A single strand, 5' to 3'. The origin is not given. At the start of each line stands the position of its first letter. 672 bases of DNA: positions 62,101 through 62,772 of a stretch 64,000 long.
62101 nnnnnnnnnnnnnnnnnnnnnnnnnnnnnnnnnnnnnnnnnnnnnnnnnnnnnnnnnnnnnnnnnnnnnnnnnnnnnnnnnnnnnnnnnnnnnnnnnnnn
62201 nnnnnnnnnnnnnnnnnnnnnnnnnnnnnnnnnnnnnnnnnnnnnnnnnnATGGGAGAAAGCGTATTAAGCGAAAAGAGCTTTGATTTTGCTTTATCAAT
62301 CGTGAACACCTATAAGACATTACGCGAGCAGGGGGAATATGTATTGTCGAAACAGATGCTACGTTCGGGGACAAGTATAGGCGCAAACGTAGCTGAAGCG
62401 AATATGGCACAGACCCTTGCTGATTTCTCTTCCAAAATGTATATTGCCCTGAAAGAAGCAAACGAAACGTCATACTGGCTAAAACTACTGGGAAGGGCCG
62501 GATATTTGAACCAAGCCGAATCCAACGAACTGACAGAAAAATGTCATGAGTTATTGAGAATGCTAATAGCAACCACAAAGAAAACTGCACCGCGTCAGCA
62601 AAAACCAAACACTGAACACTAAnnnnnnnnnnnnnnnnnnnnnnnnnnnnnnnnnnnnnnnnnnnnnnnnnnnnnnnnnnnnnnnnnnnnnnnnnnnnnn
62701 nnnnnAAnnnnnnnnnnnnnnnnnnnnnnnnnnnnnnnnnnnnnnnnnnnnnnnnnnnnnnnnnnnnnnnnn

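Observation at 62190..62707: Four-helix-bundle (23S-IVS / Avd-like) gene enclosed by inverted heptamer arrays that can form a perfect 26-bp stem, inserted inside an operon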

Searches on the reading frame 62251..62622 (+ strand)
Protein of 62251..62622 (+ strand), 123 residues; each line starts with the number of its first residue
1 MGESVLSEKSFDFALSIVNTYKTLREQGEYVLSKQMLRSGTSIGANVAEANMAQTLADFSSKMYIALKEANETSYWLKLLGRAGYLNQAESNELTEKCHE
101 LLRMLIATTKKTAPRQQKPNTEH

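Call 6: search_protein_families(library=pfam, proteins=[window:62251-62622:+])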
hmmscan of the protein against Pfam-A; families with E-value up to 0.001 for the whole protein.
window:62251-62622:+ (123 aa): 1 family
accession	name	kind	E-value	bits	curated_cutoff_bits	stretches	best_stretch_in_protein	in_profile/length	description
PF05635.17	23S_rRNA_IVP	-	1.7e-29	102.6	33.8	1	7-106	6-105/106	23S rRNA-intervening sequence protein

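Call 14: find_homologous_proteins(query=window:62251-62619:+)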
Query window:62251-62619:+ (123 aa): 7998 proteins with E <= 0.001 among 8000 candidates; the best 120 are listed.
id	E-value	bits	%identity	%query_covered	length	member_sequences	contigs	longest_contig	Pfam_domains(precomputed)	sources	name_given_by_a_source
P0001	9.0e-69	246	97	100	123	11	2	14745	PF05635.18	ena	-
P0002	1.2e-52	194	76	100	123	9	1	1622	PF05635.18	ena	-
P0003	1.8e-52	194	75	100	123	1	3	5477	PF05635.18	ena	-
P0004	2.4e-51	190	81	95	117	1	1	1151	PF05635.18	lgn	-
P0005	2.3e-50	187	76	100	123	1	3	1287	PF05635.18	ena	-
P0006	5.7e-50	186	75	95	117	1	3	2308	PF05635.18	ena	-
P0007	6.4e-49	182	74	95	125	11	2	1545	PF05635.18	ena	-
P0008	3.6e-48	180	74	100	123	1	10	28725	PF05635.18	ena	-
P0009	5.6e-48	179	73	93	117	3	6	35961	PF05635.18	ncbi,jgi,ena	jgi:four helix bundle protein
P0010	2.0e-47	178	69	100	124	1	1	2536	PF05635.18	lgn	-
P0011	4.7e-47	176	67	100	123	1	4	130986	PF05635.18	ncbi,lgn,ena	-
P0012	9.3e-47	175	74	100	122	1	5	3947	PF05635.18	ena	-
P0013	1.9e-46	174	72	95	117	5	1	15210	PF05635.18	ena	-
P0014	3.1e-46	174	72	94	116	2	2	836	PF05635.18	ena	-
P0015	4.7e-46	173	72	95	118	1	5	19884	PF05635.18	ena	-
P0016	3.5e-45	170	66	100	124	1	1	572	PF05635.18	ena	-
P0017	4.8e-45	170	66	100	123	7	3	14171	PF05635.18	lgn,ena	-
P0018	2.5e-43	164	67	93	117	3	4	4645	PF05635.18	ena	-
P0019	6.4e-41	157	68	93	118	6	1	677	PF05635.18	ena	-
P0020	1.2e-40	156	69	93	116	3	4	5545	PF05635.18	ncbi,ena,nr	ncbi:MAG: four helix bundle protein [Bacteroidales bacterium]|nr:four helix bundle protein [Bacteroi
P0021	3.3e-40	154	63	93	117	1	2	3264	PF05635.18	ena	-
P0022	2.1e-33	132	56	98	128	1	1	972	PF05635.18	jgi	jgi:four helix bundle protein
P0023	5.1e-33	131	73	70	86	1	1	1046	PF05635.18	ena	-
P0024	5.3e-33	131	62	93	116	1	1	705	PF05635.18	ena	-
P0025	5.4e-33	131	61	87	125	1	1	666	PF05635.18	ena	-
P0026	9.5e-33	130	61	87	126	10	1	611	PF05635.18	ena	-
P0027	1.7e-32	130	72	73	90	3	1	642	PF05635.18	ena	-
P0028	1.7e-32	130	62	89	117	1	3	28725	PF05635.18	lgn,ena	-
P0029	2.2e-32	129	61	89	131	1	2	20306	PF05635.18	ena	-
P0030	2.6e-32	129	63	89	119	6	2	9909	PF05635.18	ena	-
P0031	2.8e-32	129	59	94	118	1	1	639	PF05635.18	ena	-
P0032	4.4e-32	128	55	95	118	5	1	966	PF05635.18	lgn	-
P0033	5.2e-32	128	62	89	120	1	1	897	PF05635.18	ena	-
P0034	6.4e-32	128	59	90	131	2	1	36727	PF05635.18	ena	-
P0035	6.8e-32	128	61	92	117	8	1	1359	PF05635.18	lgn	-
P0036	7.6e-32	127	59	90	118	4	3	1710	PF05635.18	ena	-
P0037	8.1e-32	127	59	89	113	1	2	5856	PF05635.18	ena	-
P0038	8.4e-32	127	61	89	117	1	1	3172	PF05635.18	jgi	jgi:four helix bundle protein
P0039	9.4e-32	127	59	86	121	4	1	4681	PF05635.18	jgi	-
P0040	9.5e-32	127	56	93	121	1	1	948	PF05635.18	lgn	-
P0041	1.1e-31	127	59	91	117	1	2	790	PF05635.18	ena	-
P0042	1.2e-31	127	61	89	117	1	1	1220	PF05635.18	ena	-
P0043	1.7e-31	126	57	90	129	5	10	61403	PF05635.18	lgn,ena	-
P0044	2.0e-31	126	63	89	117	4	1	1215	PF05635.18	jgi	-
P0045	2.3e-31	126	59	89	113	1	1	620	PF05635.18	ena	-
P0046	3.0e-31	126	57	92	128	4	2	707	PF05635.18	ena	-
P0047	4.3e-31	125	63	88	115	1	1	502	PF05635.18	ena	-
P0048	4.7e-31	125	59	91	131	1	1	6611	PF05635.18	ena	-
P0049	5.7e-31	125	58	93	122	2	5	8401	PF05635.18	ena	-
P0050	6.5e-31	124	60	89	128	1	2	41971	PF05635.18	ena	-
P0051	6.9e-31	124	59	90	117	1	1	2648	PF05635.18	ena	-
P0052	6.9e-31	124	58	89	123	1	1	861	PF05635.18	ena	-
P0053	7.4e-31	124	54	96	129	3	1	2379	PF05635.18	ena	-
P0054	7.6e-31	124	55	98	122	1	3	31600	PF05635.18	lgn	-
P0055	7.9e-31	124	59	96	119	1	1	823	PF05635.18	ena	-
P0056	8.2e-31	124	59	89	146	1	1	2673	PF05635.18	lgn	-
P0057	8.7e-31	124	58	89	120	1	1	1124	PF05635.18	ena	-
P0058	9.5e-31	124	57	89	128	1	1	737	PF05635.18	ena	-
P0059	1.0e-30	124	60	89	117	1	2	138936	PF05635.18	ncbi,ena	-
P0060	1.0e-30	124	60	89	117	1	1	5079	PF05635.18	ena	-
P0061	1.1e-30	124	60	89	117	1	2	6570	PF05635.18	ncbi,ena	-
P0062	1.2e-30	124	59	89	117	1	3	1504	PF05635.18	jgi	-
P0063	1.2e-30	124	54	96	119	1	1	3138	PF05635.18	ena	-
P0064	1.2e-30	124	60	89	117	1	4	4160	PF05635.18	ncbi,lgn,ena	-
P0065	1.3e-30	123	59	91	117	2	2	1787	PF05635.18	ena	-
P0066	1.5e-30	123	58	85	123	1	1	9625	PF05635.18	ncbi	-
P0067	1.6e-30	123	56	91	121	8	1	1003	PF05635.18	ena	-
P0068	1.8e-30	123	61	89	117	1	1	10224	PF05635.18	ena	-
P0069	1.9e-30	123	59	89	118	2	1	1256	PF05635.18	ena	-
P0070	1.9e-30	123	60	89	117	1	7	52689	PF05635.18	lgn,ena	-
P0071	1.9e-30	123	59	89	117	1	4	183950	PF05635.18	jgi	-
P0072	2.0e-30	123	59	89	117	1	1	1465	PF05635.18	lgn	-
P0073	2.0e-30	123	59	89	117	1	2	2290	PF05635.18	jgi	-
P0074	2.3e-30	123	59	93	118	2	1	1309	PF05635.18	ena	-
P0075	2.4e-30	123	58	91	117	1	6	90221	PF05635.18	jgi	-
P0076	2.4e-30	123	58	89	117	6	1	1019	PF05635.18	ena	-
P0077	2.4e-30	123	61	84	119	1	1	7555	PF05635.18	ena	-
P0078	2.6e-30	122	60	91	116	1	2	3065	PF05635.18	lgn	-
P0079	2.9e-30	122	62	87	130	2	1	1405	PF05635.18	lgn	-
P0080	2.9e-30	122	71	70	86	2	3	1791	PF05635.18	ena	-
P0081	2.9e-30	122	59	89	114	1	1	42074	PF05635.18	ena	-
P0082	2.9e-30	122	57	91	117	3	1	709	PF05635.18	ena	-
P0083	3.0e-30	122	58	91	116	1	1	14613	PF05635.18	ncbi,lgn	-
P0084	3.1e-30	122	56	89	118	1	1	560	PF05635.18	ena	-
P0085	3.3e-30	122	61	89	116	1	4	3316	PF05635.18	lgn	-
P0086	3.3e-30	122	59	89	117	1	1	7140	PF05635.18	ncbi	-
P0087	3.5e-30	122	55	91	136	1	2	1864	PF05635.18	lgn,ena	-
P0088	3.6e-30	122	60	89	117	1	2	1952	PF05635.18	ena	-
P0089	3.6e-30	122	55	95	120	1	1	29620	PF05635.18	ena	-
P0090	3.7e-30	122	58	89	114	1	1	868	PF05635.18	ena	-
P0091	3.8e-30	122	58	91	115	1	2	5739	PF05635.18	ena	-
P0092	3.9e-30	122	55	92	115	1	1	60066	PF05635.18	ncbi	-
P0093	4.2e-30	122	58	89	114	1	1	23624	PF05635.18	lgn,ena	-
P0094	4.5e-30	122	55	95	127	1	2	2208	PF05635.18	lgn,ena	-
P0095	4.6e-30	122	58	89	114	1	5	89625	PF05635.18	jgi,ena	-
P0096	4.7e-30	122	54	97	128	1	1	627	PF05635.18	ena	-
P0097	4.9e-30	122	58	89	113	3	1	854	PF05635.18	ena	-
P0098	5.1e-30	122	59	89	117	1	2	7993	PF05635.18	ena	-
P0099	5.4e-30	121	59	91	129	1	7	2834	PF05635.18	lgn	-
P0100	5.7e-30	121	58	91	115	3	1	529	PF05635.18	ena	-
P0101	5.9e-30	121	55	95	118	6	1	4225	PF05635.18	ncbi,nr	ncbi:MAG: four helix bundle protein [Clostridia bacterium]|nr:four helix bundle protein [Clostridia 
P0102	5.9e-30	121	59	89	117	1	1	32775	PF05635.18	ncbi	-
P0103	5.9e-30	121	54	95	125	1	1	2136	PF05635.18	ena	-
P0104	5.9e-30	121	58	93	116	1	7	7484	PF05635.18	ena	-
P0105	6.0e-30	121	59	89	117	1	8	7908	PF05635.18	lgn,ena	-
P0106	6.0e-30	121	60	87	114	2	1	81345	PF05635.18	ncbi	-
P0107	6.1e-30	121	59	89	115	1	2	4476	PF05635.18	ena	-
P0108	6.4e-30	121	56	93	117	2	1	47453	PF05635.18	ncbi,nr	ncbi:MAG: four helix bundle protein [Ruminococcaceae bacterium]|nr:four helix bundle protein [Oscill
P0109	6.4e-30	121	58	89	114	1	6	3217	PF05635.18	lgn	-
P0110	6.4e-30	121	55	91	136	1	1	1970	PF05635.18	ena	-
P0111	6.6e-30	121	56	88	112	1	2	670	PF05635.18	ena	-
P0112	6.9e-30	121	58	91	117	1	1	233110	PF05635.18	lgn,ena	-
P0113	7.0e-30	121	54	95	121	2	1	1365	PF05635.18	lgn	-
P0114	7.2e-30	121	58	91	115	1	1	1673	PF05635.18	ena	-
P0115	7.8e-30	121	56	93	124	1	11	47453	PF05635.18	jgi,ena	-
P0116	8.1e-30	121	58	91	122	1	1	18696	PF05635.18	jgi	jgi:four helix bundle protein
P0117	8.4e-30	121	55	93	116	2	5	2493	PF05635.18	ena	-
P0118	8.4e-30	121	59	89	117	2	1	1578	PF05635.18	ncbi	-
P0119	8.6e-30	121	59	89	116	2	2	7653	PF05635.18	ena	-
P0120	8.7e-30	121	55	89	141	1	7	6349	PF05635.18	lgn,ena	-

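Call 15: find_encoding_contigs(protein=window:62251-62619:+, flank=6000, max_places=10)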
Protein window:62251-62619:+ (123 aa): no gene with exactly this product is on record in the collection.

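Call 16: find_encoding_contigs(protein=P0001, flank=3000, max_places=6)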
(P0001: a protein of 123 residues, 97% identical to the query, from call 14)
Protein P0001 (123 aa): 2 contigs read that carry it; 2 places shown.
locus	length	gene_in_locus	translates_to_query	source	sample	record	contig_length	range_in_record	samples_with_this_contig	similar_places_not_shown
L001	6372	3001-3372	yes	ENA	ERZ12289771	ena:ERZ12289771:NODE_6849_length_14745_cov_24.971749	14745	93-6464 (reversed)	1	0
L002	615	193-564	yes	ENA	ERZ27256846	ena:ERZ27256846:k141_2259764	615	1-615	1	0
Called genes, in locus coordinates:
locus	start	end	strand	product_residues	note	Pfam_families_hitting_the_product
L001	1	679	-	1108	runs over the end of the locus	PF00580:UvrD-helicase, PF13245:AAA_19 (faint), PF00580:UvrD-helicase, PF13361:UvrD_C (weak), PF13538:UvrD_C_2 (faint), PF12705:PDDEXK_1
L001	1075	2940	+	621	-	PF01642:MM_CoA_mutase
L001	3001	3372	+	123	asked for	PF05635:23S_rRNA_IVP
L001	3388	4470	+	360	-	PF03739:LptF_LptG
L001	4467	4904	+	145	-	PF02657:SufE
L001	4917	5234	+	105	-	PF01883:FeS_assembly_P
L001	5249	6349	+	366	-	PF12911:OppC_N, PF00528:BPD_transp_1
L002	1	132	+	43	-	?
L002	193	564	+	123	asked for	PF05635:23S_rRNA_IVP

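Call 17: find_encoding_contigs(protein=P0008, flank=3000, max_places=6)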
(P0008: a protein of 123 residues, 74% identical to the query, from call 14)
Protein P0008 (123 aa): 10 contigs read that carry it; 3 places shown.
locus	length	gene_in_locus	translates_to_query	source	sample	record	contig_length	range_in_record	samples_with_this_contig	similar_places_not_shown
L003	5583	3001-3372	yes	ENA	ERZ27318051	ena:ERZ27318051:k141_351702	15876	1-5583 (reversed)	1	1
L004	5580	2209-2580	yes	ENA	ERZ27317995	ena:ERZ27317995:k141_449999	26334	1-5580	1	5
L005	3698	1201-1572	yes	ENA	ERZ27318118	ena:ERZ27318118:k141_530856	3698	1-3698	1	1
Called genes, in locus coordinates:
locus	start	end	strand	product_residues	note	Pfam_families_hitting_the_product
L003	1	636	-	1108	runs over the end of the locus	PF00580:UvrD-helicase, PF13245:AAA_19 (faint), PF00580:UvrD-helicase, PF13361:UvrD_C (weak), PF13538:UvrD_C_2 (faint), PF12705:PDDEXK_1 (weak)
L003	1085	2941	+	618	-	PF01642:MM_CoA_mutase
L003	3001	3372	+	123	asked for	PF05635:23S_rRNA_IVP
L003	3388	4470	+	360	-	PF03739:LptF_LptG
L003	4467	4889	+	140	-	PF02657:SufE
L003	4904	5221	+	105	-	PF01883:FeS_assembly_P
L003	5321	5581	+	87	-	?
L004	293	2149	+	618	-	PF01642:MM_CoA_mutase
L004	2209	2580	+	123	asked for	PF05635:23S_rRNA_IVP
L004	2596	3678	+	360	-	PF03739:LptF_LptG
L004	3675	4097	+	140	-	PF02657:SufE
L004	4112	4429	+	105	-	PF01883:FeS_assembly_P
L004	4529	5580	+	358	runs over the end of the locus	PF12911:OppC_N, PF00528:BPD_transp_1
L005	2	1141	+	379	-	?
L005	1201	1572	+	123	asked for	PF05635:23S_rRNA_IVP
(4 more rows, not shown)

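Call 18: find_encoding_contigs(protein=P0011, flank=3000, max_places=6)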
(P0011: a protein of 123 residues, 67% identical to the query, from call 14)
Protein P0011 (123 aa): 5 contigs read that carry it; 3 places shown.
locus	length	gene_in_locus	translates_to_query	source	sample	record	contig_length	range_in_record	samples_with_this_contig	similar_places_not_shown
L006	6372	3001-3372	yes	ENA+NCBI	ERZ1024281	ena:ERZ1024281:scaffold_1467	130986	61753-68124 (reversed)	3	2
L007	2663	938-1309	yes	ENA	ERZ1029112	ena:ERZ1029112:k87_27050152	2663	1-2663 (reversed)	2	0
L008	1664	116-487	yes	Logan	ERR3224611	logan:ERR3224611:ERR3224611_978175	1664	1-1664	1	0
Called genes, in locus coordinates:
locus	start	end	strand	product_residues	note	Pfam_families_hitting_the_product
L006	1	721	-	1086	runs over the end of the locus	PF00580:UvrD-helicase, PF13245:AAA_19 (faint), PF13361:UvrD_C (faint), PF13538:UvrD_C_2 (faint)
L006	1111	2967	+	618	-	PF01642:MM_CoA_mutase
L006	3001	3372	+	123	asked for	PF05635:23S_rRNA_IVP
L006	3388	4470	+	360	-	PF03739:LptF_LptG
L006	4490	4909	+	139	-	PF02657:SufE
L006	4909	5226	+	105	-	PF01883:FeS_assembly_P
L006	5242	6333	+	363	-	PF12911:OppC_N, PF00528:BPD_transp_1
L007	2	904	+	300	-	?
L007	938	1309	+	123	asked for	PF05635:23S_rRNA_IVP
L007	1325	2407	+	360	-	PF03739:LptF_LptG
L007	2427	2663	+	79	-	?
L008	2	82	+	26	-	?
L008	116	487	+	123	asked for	PF05635:23S_rRNA_IVP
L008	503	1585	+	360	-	PF03739:LptF_LptG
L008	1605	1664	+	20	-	?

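Call 25: find_encoding_contigs(protein=P0028, flank=3000, max_places=4)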
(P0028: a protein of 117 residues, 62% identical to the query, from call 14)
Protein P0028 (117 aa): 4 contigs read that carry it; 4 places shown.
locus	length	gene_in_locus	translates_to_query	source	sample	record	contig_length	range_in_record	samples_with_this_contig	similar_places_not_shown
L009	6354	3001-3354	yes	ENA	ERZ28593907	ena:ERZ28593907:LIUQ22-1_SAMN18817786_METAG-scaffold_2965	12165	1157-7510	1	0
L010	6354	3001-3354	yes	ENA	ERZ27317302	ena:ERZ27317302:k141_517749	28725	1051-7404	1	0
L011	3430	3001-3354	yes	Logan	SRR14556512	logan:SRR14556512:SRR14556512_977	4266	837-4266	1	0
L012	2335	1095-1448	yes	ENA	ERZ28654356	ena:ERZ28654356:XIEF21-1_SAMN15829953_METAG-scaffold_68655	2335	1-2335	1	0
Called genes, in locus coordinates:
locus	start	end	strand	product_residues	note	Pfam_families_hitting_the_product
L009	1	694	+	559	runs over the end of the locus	PF01368:DHH, PF02272:DHHA1, PF17768:RecJ_OB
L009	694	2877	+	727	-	PF13328:HD_4, PF01966:HD, PF04607:RelA_SpoT, PF02824:TGS, PF19296:RelA_AH, PF28438:RelA_RIS, PF13291:ACT_4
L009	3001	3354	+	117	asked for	PF05635:23S_rRNA_IVP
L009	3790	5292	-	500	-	PF05592:Bac_rhamnosid, PF17389:Bac_rhamnosid6H, PF17390:Bac_rhamnosid_C (weak)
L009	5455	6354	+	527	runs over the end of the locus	PF00395:SLH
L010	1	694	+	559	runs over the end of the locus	PF01368:DHH, PF02272:DHHA1, PF17768:RecJ_OB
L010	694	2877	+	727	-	PF13328:HD_4, PF01966:HD, PF04607:RelA_SpoT, PF02824:TGS, PF19296:RelA_AH, PF28438:RelA_RIS, PF13291:ACT_4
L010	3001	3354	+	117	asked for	PF05635:23S_rRNA_IVP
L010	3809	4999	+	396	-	PF07833:Cu_amine_oxidN1, PF02557:VanY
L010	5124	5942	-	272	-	PF00535:Glycos_transf_2, PF10111:Glyco_tranf_2_2, PF13641:Glyco_tranf_2_3 (weak)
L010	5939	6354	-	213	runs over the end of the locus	PF02397:Bac_transf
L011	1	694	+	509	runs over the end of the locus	?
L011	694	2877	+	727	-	PF13328:HD_4, PF01966:HD, PF04607:RelA_SpoT, PF02824:TGS, PF19296:RelA_AH, PF28438:RelA_RIS, PF13291:ACT_4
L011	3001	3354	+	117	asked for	PF05635:23S_rRNA_IVP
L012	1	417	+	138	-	?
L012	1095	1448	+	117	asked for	PF05635:23S_rRNA_IVP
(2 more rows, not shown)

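Call 27: find_related_loci(query=A1, collection=genome_contigs, flank=3000)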
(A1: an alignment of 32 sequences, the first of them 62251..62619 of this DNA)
Query A1 (123 aa) in genome_contigs; peptide patterns used: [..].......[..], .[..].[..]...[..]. (x = any residue, [..] = any of these).
600 stretches matched a pattern (row limit reached: there are more); 598 encode a relative of the query (tblastn E <= 1e-3); the best 80 are kept; 80 distinct loci.
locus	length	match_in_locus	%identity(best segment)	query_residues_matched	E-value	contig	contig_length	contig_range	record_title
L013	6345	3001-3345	70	1-115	4e-52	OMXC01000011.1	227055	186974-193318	uncultured Bacteroidales bacterium isolate RUG061 genome assembly, contig: scaffold_270, whole genome shotgun sequence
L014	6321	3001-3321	61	9-115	4e-40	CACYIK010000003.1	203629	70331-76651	MAG: uncultured Bacteroidetes bacterium isolate RUG11969 genome assembly, contig: RUG11969_asm_3, whole genome shotgun s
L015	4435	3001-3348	56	1-115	2e-37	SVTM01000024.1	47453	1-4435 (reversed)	MAG: Oscillospiraceae bacterium isolate SIG695 NODE_17147_length_47453_cov_2.159849, whole genome shotgun sequence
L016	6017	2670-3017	55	1-115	3e-36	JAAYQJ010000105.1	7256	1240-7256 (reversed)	MAG: Tissierellia bacterium isolate AS22ysBPME_43 74498_AS22, whole genome shotgun sequence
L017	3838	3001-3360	53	3-122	8e-36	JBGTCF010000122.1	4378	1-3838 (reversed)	MAG: Pyrinomonadaceae bacterium isolate JTS-RE113 k141_2688640, whole genome shotgun sequence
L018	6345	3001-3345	57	1-114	2e-35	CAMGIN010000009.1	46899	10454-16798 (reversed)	MAG: uncultured bacterium isolate SRR11551381_bin.72_metaWRAP_v1.3_MAG genome assembly, contig: ERZ11474004.160, whole g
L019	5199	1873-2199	58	3-110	3e-35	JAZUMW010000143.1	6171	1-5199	MAG: Faecousia sp. isolate T1900044890_TS20190356.MAGScoT_cleanbin_000047 SGB_3256_k141_2893131, whole genome shotgun se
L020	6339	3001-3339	52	1-112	2e-35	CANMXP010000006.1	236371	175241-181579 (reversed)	uncultured Flavobacteriaceae bacterium isolate YR2-1303.fasta genome assembly, contig: NODE_6, whole genome shotgun sequ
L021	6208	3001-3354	56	1-117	3e-35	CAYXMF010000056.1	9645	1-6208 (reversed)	MAG TPA_asm: uncultured Eubacteriales bacterium isolate SRP315200_co2_421 genome assembly, contig: NODE_10385_length_964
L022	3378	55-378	53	6-112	1e-34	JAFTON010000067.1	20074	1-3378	MAG: Clostridia bacterium isolate RGIG4006 Roe_deer_Cecum-5__c274197, whole genome shotgun sequence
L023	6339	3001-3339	55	1-112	1e-34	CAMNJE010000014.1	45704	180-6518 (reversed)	MAG: uncultured Prevotella sp. isolate SRR873595_bin.65_metaWRAP_v1.3_MAG genome assembly, contig: ERZ1756110.3370594, w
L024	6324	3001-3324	56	6-112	4e-34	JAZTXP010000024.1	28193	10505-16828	MAG: Eubacteriales bacterium isolate T1900045329_YK20190018.MAGScoT_cleanbin_000027 SGB_6499_k141_121062, whole genome s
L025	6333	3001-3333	54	1-112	3e-34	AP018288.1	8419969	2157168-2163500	Nostoc sp. NIES-4103 DNA, nearly complete genome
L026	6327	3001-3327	57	3-110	2e-34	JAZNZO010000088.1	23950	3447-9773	MAG: Faecousia sp. isolate T1900044767_TS20190233.MAGScoT_cleanbin_000048 SGB_2425_k141_2936408, whole genome shotgun se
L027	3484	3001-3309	58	3-105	8e-34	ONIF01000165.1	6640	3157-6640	uncultured Clostridiales bacterium isolate RUG327 genome assembly, contig: scaffold_9161, whole genome shotgun sequence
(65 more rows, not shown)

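Call 36: search_protein_families(library=ncbifam, proteins=[window:62251-62619:+])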
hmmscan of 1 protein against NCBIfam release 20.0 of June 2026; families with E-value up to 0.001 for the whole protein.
window:62251-62619:+ (123 aa): 3 families
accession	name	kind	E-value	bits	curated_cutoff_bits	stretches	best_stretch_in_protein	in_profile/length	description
TIGR02436.1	TIGR02436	subfamily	5e-31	107.1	24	1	8-112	3-108/109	four helix bundle protein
NF008912.0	PRK12275.1-6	subfamily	2.6e-11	43.6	124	1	18-113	17-112/117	hypothetical protein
NF008911.0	PRK12275.1-2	subfamily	1.6e-08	35.1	137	1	8-111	11-114/118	hypothetical protein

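Call 37: search_solved_structures(query=A1, max_evalue=0.001, show_alignments=0)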
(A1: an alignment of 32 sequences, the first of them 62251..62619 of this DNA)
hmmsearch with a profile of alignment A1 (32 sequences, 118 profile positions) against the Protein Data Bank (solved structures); distinct sequences matched with E-value up to 0.001: 2.
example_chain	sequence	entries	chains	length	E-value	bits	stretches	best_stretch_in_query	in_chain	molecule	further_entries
2rld_A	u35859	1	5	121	4e-52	178.3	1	1-115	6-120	Uncharacterized protein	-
2gsc_A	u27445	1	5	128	2.6e-05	27.3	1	24-111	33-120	Putative uncharacterized protein XCC0516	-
